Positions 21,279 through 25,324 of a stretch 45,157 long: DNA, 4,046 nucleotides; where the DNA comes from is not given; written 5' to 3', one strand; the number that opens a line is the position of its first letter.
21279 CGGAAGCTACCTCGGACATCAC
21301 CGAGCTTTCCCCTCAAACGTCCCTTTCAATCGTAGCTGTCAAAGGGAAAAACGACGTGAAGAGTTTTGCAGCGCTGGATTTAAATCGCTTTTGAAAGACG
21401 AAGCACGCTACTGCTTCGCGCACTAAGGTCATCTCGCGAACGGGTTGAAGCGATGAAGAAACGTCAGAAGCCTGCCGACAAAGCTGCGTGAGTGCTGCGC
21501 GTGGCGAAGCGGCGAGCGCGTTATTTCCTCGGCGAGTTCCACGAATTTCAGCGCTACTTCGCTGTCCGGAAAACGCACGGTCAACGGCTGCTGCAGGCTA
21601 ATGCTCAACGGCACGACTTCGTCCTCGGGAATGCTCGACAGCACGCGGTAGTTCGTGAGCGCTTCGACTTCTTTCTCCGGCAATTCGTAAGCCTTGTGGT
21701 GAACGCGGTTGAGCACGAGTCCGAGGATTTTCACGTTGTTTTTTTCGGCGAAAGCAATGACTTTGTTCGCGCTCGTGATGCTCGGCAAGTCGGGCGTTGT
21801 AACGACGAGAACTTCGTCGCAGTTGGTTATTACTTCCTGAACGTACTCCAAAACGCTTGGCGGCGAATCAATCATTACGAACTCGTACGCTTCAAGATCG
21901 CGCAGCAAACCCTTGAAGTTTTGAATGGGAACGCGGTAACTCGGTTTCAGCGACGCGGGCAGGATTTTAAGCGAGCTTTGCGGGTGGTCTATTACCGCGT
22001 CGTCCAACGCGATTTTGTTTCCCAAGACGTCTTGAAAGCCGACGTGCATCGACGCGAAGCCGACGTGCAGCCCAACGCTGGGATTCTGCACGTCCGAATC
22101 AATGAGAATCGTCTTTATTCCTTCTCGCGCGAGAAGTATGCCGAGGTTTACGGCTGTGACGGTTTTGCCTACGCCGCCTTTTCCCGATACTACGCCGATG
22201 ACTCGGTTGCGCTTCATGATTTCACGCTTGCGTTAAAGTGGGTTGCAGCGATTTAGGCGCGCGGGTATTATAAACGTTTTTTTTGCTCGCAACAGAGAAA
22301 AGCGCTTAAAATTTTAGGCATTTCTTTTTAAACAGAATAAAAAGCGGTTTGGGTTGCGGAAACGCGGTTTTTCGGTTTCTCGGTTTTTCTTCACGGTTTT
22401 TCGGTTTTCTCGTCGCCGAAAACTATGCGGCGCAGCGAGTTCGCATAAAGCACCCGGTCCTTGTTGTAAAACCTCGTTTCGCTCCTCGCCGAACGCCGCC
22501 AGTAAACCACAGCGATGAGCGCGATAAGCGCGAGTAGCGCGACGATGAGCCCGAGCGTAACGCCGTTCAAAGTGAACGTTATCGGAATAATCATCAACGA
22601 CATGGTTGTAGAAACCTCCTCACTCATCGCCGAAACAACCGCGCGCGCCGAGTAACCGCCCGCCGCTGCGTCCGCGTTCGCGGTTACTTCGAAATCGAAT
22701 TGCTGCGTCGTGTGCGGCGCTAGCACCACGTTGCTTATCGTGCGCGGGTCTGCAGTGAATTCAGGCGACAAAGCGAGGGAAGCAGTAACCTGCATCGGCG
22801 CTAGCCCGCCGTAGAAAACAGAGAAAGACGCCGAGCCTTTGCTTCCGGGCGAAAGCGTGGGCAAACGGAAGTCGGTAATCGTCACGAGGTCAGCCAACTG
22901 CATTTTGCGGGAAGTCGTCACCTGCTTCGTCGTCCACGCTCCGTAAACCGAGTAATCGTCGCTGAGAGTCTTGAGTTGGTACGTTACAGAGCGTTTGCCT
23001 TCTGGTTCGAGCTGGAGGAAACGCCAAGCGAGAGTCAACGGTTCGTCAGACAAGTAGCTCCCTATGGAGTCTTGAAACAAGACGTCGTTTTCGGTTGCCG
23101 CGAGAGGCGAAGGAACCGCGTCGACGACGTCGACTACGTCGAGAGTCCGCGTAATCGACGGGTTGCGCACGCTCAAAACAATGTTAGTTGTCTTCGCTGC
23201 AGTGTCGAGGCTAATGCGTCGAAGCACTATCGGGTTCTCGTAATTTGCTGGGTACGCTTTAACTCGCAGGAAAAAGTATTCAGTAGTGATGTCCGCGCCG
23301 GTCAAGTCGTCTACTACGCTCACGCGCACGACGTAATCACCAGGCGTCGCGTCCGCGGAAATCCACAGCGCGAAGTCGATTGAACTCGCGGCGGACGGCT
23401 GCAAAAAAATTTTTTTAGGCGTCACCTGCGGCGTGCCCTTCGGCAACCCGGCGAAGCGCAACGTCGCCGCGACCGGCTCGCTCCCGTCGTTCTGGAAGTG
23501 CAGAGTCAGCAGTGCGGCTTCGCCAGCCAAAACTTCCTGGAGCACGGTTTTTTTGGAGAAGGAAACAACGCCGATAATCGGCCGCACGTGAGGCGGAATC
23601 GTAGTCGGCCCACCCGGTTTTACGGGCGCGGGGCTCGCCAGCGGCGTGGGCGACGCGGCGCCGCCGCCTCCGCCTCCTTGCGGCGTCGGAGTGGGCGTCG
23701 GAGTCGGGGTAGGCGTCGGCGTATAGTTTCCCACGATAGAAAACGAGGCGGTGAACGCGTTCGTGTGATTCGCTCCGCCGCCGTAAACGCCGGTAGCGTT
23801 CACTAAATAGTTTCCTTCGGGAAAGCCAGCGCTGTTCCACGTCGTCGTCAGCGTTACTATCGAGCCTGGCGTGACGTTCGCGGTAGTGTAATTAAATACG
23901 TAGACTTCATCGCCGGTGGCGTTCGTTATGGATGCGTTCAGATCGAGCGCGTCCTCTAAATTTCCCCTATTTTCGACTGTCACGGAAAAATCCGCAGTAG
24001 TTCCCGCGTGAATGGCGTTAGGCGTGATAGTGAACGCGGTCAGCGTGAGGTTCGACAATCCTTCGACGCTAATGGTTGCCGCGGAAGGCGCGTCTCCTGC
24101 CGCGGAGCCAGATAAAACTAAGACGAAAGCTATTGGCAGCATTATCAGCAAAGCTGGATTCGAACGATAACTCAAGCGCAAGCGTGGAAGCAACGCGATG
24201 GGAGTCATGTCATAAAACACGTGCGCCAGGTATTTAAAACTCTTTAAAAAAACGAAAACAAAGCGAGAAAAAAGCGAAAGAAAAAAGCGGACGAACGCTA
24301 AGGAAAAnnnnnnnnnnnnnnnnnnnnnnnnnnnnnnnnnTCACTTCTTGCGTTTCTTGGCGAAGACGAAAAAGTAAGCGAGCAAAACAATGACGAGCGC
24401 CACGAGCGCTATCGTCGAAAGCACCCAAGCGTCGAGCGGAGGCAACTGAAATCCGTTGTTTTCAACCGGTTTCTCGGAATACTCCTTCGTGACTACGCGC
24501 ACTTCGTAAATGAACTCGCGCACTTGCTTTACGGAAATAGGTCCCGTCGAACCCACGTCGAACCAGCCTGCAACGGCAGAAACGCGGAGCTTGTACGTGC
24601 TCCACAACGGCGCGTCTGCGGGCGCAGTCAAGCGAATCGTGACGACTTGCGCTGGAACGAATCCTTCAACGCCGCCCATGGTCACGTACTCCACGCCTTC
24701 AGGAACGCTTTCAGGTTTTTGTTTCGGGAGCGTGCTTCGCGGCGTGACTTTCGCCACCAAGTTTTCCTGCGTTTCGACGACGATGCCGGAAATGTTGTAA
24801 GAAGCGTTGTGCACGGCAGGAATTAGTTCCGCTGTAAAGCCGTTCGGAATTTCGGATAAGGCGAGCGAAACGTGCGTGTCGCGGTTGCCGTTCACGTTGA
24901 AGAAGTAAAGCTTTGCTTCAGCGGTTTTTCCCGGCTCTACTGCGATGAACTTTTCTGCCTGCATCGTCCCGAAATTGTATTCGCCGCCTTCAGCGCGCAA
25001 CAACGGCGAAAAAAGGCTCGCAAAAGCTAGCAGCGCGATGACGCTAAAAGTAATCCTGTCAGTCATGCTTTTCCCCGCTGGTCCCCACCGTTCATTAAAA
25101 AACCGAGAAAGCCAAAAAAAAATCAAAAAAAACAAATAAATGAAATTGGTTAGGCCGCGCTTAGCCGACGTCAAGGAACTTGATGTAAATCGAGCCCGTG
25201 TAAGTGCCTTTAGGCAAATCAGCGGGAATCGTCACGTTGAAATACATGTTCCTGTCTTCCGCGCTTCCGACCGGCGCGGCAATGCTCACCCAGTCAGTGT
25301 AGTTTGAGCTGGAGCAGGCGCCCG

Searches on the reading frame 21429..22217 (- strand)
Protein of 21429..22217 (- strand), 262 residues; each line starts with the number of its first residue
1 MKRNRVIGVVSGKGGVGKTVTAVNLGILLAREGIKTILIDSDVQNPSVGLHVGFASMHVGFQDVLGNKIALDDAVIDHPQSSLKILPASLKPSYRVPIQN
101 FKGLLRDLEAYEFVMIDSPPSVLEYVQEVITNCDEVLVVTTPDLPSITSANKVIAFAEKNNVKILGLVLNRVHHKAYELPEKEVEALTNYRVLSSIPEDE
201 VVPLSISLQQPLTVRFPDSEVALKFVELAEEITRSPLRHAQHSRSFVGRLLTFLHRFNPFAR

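Call 9: search_protein_families(library=pfam, proteins=[window:21429-22217:-], max_evalue=0.01)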
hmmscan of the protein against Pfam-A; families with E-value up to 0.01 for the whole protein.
window:21429-22217:- (262 aa): 8 families
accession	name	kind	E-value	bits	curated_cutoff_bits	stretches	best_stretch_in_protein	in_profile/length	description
PF10609.15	ParA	-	6.5e-20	72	27.1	1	4-232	3-245/246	NUBPL iron-transfer P-loop NTPase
PF13614.12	AAA_31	-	4.3e-19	69.6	27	1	5-156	2-163/177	AAA domain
PF01656.29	CbiA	-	5.2e-19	68.9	25.4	1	7-208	1-121/125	CobQ/CobB/MinD/ParA nucleotide binding domain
PF00142.24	Fer4_NifH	-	1.2e-13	51.6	25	2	133-236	141-248/271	4Fe-4S iron sulfur cluster binding proteins, NifH/frxC family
PF13500.12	AAA_26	-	1e-07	32.4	27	1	117-201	111-193/198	AAA domain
PF06564.18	CBP_BcsQ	-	7.7e-06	26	21.3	1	13-229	10-230/234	Cellulose biosynthesis protein BcsQ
PF02374.21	ArsA_ATPase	-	1.7e-05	24.6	24.3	1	9-42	5-38/305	Anion-transporting ATPase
PF09140.17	MipZ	-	0.00043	20.1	20.7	1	6-136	2-125/262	ATPase MipZ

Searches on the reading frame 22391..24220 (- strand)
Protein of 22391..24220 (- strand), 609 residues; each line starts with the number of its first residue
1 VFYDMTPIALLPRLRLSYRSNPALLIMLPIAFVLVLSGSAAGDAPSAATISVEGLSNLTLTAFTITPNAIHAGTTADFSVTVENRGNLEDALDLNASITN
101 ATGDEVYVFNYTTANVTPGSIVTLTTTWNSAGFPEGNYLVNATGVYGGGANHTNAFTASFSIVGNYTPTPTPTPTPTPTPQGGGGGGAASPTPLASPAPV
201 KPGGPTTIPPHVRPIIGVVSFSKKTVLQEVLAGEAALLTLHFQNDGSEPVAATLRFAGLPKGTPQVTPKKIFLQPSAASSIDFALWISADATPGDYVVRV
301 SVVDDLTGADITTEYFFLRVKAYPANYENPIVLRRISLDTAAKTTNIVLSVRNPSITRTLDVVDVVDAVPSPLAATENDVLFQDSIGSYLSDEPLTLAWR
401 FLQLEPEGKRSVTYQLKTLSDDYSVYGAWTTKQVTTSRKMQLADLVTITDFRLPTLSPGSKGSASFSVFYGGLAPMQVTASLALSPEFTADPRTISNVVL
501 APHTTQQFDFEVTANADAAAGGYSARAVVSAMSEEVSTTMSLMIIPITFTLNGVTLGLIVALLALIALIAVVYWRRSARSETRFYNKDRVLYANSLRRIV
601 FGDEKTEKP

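Call 9: search_protein_families(library=pfam, proteins=[window:22391-24220:-], max_evalue=0.01)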
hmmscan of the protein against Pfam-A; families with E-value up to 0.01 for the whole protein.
window:22391-24220:- (609 aa): 3 families
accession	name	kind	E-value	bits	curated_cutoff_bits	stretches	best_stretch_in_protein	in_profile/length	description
PF10633.15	NPCBM_assoc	-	1.7e-09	38.1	24.4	2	458-530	3-76/78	NPCBM-associated, NEW3 domain of alpha-galactosidase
PF07705.17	CARDB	-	0.00017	22.2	22.7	0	62-142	7-81/101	CARDB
PF11797.14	WxLIP_HBD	-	0.0023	18.3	28.9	0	90-162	58-128/138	WxL Interacting Protein, host binding domain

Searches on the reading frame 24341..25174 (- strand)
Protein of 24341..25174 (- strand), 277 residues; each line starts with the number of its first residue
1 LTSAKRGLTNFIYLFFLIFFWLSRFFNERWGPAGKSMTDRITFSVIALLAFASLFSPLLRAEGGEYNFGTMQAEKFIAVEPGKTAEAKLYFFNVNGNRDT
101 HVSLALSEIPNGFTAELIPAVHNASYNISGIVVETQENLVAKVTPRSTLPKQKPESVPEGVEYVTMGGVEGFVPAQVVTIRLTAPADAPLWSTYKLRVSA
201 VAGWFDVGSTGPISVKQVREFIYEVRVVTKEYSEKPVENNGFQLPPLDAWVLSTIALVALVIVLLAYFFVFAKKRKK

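Call 9: search_protein_families(library=pfam, proteins=[window:24341-25174:-], max_evalue=0.01)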
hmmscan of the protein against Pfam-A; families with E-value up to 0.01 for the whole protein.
window:24341-25174:- (277 aa): 0 families

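Call 23: search_protein_families(library=pfam, proteins=[window:24341-25174:-], max_evalue=10)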
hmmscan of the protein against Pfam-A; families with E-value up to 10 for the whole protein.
window:24341-25174:- (277 aa): 1 family
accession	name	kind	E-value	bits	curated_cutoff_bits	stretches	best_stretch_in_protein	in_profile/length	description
PF10633.15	NPCBM_assoc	-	0.082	13.6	24.4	1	79-116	1-37/78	NPCBM-associated, NEW3 domain of alpha-galactosidase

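Call 87: find_related_loci(query=A7, collection=metagenome_contigs, flank=10000)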
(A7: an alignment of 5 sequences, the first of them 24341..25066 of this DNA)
Query A7 (241 aa) in metagenome_contigs; peptide patterns used: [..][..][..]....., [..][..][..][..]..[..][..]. (x = any residue, [..] = any of these).
306 stretches matched a pattern; 7 encode a relative of the query (tblastn E <= 1e-3); 7 distinct loci.
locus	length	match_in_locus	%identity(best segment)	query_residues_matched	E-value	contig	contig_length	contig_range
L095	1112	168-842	61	18-241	2e-97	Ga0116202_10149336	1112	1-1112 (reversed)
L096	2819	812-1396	48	1-201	3e-64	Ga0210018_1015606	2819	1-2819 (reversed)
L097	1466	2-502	50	33-199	6e-63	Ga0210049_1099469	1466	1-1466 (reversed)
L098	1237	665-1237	46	5-201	3e-62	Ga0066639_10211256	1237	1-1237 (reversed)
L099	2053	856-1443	46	1-201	2e-58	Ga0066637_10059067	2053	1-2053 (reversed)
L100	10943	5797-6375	42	5-199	5e-48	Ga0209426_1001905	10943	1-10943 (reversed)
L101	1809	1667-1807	42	1-53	5e-6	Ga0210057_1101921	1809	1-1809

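Call 91: search_solved_structures(query=A7, max_evalue=10, show_alignments=2)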
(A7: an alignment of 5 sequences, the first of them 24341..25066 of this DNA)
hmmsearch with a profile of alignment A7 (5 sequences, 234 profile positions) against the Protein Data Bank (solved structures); distinct sequences matched with E-value up to 10: 0.

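Call 92: search_protein_families(library=pfam, alignment_id=A7, max_evalue=1)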
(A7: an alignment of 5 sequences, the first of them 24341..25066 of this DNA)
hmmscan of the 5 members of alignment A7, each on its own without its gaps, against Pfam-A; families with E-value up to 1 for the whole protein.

A. member 1, window:24341-25066:- (241 aa): 1 family
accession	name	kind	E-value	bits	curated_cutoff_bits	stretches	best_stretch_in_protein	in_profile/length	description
PF10633.15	NPCBM_assoc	-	0.054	14.1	24.4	0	43-80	1-37/78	NPCBM-associated, NEW3 domain of alpha-galactosidase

B. families by the number of members that match (of 5 scanned): 6 families
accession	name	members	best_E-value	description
PF19410.4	DUF5980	1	0.032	Family of unknown function (DUF5980)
PF10633.15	NPCBM_assoc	1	0.054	NPCBM-associated, NEW3 domain of alpha-galactosidase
PF13273.12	DUF4064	1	0.074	Protein of unknown function (DUF4064)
PF03918.19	CcmH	1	0.097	Cytochrome C biogenesis protein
PF14597.12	Lactamase_B_5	1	0.14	Metallo-beta-lactamase superfamily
PF02439.20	Adeno_E3_CR2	1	0.17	Adenovirus E3 region protein CR2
